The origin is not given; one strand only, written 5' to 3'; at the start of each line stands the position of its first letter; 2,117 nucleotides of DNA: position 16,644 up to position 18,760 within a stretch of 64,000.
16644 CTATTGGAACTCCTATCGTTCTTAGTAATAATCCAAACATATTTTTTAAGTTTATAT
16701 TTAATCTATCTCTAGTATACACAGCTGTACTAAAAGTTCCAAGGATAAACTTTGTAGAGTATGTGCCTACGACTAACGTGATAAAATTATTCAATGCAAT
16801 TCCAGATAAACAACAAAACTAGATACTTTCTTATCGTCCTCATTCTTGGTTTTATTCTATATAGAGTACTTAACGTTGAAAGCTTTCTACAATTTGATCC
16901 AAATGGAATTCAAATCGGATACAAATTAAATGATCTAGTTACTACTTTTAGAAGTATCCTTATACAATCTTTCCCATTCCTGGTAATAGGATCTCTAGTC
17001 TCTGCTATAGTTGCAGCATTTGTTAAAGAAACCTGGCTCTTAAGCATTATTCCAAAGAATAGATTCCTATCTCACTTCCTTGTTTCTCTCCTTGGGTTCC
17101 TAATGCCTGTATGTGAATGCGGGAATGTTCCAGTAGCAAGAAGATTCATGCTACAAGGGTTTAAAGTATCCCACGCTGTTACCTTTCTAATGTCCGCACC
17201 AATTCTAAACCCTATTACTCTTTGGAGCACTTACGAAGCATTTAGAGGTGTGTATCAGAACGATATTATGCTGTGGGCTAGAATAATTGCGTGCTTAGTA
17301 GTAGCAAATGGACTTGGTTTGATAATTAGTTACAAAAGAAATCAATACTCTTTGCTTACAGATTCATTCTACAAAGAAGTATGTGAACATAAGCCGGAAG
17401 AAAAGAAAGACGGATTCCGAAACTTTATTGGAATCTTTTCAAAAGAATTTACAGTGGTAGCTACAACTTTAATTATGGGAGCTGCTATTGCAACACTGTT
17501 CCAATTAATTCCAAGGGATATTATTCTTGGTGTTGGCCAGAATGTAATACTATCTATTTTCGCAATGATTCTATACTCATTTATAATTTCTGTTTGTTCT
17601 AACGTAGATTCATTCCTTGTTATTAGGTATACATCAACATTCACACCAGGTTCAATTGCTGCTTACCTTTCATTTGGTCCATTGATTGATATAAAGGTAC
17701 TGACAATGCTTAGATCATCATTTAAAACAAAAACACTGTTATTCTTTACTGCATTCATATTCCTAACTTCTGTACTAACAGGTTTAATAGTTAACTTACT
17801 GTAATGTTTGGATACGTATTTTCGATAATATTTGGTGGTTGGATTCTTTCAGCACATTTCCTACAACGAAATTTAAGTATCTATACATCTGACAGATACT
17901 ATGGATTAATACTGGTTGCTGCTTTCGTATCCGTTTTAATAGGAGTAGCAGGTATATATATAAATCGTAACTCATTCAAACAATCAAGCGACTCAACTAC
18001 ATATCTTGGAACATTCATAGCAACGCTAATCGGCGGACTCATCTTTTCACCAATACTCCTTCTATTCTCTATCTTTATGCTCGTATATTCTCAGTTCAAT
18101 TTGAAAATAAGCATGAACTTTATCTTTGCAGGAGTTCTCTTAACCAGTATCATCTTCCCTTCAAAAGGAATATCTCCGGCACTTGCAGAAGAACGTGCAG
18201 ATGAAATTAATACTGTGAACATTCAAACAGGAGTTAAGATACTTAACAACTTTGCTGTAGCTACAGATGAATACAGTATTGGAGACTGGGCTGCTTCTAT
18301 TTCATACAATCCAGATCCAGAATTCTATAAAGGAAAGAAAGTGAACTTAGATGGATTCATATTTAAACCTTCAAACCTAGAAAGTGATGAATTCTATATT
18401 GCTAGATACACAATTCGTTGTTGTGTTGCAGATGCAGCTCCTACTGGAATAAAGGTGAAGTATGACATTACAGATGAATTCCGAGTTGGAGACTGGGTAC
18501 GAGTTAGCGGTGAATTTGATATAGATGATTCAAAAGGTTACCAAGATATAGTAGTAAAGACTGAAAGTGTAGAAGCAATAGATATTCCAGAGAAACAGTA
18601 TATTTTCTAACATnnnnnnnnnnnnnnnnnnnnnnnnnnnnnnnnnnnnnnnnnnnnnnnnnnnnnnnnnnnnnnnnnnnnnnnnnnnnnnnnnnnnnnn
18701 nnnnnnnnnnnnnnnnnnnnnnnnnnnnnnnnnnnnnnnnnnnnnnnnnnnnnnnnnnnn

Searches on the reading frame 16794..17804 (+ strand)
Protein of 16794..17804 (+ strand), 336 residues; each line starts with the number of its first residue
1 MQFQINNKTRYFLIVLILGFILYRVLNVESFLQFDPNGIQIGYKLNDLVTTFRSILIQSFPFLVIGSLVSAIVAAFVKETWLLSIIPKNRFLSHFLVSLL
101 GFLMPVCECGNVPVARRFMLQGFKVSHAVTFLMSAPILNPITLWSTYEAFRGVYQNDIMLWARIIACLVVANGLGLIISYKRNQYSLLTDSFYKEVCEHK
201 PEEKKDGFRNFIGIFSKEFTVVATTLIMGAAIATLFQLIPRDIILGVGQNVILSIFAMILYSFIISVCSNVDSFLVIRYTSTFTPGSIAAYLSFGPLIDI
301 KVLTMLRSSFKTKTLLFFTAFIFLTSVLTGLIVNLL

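Call 26: search_protein_families(library=pfam, proteins=[window:16794-17804:+], max_evalue=0.00001)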
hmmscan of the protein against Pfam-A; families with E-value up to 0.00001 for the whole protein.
window:16794-17804:+ (336 aa): 1 family
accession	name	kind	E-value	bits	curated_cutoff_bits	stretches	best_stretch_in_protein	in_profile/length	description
PF03773.19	ArsP_1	-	1.1e-56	192.6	32.3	1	45-334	2-293/294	Predicted permease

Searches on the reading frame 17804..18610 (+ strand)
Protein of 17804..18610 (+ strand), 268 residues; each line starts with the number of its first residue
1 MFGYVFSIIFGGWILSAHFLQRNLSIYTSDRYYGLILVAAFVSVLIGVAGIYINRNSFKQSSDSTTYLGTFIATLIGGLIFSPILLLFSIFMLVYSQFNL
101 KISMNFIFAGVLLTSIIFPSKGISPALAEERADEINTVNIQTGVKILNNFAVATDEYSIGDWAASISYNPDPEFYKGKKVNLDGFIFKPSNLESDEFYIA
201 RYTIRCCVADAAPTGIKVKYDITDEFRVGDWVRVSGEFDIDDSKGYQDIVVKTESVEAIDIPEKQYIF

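Call 26: search_protein_families(library=pfam, proteins=[window:17804-18610:+], max_evalue=0.00001)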
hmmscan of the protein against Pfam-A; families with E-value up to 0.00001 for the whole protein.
window:17804-18610:+ (268 aa): 1 family
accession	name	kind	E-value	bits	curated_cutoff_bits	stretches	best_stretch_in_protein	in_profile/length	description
PF21537.2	DUF1980_C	-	7e-22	78.1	25.9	1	148-268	22-140/141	DUF1980 C-terminal domain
